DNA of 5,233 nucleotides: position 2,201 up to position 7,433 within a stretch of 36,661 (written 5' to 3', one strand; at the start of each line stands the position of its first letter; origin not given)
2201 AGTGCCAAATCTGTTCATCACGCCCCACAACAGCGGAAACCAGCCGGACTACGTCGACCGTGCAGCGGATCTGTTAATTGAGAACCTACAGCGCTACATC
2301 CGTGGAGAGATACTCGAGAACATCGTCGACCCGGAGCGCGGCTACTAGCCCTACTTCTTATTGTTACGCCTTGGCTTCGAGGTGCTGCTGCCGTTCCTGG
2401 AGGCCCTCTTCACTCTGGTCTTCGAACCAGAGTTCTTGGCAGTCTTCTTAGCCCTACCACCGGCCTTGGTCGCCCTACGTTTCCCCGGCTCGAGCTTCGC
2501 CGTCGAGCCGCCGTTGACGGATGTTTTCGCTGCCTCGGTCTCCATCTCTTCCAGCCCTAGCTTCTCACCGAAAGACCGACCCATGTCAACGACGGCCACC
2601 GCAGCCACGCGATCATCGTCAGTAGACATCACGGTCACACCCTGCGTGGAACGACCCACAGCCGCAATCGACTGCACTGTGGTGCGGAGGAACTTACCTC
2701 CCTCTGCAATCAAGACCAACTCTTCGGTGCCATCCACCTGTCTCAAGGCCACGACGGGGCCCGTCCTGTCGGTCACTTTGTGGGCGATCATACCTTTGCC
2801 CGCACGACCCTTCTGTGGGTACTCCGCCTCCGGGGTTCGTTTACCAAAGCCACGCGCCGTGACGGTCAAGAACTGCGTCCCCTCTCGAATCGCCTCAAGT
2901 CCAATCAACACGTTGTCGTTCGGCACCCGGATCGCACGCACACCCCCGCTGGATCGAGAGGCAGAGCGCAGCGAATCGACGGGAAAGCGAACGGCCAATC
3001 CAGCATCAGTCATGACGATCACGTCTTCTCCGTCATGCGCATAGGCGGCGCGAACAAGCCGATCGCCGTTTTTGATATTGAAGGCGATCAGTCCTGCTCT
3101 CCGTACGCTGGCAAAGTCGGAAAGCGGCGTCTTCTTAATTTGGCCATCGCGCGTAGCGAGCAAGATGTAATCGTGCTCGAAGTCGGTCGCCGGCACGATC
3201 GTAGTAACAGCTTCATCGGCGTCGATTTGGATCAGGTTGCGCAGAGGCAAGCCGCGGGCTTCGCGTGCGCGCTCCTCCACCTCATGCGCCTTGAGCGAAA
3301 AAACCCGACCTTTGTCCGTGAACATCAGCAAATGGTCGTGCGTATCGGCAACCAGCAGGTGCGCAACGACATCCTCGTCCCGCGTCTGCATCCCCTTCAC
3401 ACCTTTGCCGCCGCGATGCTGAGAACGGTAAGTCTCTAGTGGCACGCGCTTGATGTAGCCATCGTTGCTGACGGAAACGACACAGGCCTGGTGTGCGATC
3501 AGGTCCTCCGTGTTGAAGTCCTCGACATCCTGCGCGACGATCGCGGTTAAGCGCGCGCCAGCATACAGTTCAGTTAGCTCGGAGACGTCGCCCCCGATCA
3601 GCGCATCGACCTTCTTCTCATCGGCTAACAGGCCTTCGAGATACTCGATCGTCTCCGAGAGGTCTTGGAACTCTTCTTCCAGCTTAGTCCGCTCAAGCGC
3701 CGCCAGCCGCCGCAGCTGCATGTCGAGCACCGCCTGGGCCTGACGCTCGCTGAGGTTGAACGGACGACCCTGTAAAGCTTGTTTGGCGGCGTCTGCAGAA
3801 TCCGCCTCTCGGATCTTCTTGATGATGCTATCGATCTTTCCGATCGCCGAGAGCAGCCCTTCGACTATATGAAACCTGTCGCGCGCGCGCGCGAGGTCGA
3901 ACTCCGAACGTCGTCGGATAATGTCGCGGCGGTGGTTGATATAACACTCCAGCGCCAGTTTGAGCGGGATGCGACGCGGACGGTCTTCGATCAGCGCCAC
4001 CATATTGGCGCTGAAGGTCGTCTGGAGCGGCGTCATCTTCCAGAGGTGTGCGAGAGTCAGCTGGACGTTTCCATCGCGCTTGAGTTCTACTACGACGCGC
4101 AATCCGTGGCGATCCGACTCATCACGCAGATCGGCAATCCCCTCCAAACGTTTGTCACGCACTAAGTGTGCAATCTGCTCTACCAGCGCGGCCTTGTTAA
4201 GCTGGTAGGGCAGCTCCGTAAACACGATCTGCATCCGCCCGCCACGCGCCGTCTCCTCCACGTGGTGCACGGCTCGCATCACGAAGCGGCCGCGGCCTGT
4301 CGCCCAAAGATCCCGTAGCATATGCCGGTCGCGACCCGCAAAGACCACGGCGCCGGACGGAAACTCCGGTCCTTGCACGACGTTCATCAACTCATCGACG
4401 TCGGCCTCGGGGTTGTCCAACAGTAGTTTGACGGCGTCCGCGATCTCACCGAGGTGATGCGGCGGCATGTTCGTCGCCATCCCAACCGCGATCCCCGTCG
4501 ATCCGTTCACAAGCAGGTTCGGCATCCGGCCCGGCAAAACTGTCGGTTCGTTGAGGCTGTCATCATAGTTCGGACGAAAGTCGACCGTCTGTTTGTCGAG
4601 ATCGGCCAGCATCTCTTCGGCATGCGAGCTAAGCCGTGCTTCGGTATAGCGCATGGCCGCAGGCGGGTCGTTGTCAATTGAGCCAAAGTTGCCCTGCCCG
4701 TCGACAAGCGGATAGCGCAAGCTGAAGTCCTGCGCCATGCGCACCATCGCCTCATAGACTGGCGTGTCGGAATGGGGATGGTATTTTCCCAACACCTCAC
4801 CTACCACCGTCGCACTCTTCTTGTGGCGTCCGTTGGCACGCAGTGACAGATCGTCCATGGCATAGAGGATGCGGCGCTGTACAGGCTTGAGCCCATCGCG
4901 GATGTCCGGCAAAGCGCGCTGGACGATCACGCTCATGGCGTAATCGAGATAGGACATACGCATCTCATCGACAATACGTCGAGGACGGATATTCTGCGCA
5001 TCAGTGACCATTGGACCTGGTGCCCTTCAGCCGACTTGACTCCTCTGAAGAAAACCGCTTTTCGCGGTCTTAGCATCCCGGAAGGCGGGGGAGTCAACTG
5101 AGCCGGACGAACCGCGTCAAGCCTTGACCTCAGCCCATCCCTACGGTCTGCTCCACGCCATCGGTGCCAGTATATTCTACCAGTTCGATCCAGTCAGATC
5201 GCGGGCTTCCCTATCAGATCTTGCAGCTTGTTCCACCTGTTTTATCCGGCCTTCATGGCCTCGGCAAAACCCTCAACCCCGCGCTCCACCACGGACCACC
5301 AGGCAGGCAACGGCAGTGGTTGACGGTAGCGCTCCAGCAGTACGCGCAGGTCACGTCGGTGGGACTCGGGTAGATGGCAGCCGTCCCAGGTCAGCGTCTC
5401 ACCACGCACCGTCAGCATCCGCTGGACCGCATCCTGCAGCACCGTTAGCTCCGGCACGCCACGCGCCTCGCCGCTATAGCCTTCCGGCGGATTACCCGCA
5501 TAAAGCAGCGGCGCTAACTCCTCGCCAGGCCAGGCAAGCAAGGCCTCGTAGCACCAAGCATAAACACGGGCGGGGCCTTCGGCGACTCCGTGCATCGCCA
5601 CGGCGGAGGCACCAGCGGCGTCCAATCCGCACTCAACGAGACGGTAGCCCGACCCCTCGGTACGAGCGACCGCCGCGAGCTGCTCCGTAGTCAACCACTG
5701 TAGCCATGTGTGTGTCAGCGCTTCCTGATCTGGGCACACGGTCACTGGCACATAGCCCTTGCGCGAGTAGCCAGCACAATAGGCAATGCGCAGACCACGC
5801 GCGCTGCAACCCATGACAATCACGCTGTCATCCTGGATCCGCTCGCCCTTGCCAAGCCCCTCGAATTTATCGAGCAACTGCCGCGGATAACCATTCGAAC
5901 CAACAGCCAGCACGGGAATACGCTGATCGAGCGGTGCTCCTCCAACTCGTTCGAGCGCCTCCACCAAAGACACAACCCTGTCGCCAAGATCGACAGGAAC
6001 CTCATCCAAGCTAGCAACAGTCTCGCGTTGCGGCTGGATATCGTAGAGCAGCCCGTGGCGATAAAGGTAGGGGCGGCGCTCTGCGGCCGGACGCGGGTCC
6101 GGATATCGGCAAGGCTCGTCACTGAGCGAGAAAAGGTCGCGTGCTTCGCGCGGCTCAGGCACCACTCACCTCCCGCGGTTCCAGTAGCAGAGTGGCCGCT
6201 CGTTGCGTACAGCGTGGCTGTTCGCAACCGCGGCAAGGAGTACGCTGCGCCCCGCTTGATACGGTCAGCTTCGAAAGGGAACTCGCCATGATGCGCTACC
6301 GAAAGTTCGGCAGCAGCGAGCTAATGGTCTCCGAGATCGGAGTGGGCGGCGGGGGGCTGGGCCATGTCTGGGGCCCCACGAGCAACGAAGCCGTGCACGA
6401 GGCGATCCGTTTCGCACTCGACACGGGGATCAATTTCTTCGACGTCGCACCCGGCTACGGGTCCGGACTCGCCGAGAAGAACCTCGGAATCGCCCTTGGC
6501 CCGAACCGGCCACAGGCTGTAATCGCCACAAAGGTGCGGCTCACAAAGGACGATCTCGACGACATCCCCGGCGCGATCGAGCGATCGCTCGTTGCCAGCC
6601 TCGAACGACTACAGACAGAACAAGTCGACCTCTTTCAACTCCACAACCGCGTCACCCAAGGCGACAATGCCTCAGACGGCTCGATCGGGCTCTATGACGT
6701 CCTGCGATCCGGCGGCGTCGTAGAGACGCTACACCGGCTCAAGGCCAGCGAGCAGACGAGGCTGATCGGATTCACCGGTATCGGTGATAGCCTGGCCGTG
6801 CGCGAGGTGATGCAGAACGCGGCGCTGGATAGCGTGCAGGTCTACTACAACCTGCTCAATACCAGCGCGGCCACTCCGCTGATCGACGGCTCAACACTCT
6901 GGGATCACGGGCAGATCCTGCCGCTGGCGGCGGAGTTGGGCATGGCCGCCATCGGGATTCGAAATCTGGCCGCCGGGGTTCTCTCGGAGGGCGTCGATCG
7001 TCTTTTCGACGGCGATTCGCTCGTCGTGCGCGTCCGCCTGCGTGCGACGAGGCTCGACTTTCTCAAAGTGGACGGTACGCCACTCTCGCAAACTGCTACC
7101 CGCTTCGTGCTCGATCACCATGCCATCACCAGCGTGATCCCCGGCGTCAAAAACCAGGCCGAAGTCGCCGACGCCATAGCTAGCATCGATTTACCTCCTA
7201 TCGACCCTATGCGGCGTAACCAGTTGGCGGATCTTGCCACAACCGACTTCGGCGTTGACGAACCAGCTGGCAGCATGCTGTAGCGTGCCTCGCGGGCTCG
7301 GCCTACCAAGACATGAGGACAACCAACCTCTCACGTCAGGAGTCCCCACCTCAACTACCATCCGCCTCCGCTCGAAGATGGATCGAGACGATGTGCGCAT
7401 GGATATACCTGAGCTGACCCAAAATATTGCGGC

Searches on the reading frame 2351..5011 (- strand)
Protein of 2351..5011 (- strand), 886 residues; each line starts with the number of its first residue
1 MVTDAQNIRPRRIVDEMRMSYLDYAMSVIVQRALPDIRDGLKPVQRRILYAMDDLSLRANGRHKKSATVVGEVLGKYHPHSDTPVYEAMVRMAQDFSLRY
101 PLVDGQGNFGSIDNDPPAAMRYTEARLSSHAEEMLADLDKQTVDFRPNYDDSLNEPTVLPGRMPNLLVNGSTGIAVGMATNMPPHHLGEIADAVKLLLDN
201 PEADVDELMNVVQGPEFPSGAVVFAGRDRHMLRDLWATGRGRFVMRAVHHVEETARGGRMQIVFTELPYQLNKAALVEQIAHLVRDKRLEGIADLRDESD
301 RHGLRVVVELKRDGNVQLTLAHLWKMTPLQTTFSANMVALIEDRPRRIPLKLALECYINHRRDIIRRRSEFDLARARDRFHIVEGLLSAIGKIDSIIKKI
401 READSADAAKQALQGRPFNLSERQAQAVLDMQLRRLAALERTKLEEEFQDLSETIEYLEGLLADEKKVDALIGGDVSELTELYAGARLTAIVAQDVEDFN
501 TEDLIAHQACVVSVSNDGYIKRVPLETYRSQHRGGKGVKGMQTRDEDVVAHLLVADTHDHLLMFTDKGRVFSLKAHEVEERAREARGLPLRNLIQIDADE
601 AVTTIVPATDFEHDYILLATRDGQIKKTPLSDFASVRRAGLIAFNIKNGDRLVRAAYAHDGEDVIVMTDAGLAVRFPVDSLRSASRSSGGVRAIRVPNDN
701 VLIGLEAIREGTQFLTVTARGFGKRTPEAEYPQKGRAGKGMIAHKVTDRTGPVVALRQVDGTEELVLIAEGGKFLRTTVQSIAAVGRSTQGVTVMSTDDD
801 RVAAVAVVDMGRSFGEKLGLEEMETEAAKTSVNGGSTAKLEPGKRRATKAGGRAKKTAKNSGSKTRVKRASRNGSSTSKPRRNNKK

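Call 22: search_protein_families(library=pfam, proteins=[window:2351-5011:-], max_evalue=0.0001)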
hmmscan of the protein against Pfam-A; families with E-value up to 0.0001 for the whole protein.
window:2351-5011:- (886 aa): 2 families
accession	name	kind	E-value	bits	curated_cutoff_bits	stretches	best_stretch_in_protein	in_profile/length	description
PF00521.26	DNA_topoisoIV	-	6.6e-149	496.9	31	1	32-472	1-427/432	DNA gyrase/topoisomerase IV, subunit A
PF03989.18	DNA_gyraseA_C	-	3.7e-62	206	27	6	511-555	3-47/48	DNA gyrase C-terminal domain, beta-propeller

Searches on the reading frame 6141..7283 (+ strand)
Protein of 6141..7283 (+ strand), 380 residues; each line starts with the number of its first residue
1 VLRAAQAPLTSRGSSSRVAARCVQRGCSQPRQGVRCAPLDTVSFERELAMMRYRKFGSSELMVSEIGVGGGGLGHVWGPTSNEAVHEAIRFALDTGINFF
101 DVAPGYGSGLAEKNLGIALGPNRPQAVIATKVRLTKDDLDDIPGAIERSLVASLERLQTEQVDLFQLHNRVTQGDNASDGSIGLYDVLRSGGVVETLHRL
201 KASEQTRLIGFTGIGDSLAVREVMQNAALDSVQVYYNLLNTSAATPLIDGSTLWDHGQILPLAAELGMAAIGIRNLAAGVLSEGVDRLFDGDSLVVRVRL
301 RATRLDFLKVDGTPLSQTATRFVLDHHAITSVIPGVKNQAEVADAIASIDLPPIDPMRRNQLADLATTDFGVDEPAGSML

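Call 22: search_protein_families(library=pfam, proteins=[window:6141-7283:+], max_evalue=0.0001)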
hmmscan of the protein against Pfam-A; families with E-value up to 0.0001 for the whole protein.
window:6141-7283:+ (380 aa): 1 family
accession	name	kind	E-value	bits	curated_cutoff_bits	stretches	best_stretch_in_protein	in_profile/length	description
PF00248.27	Aldo_ket_red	-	6.5e-35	121.1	24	1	65-361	1-285/291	Aldo/keto reductase family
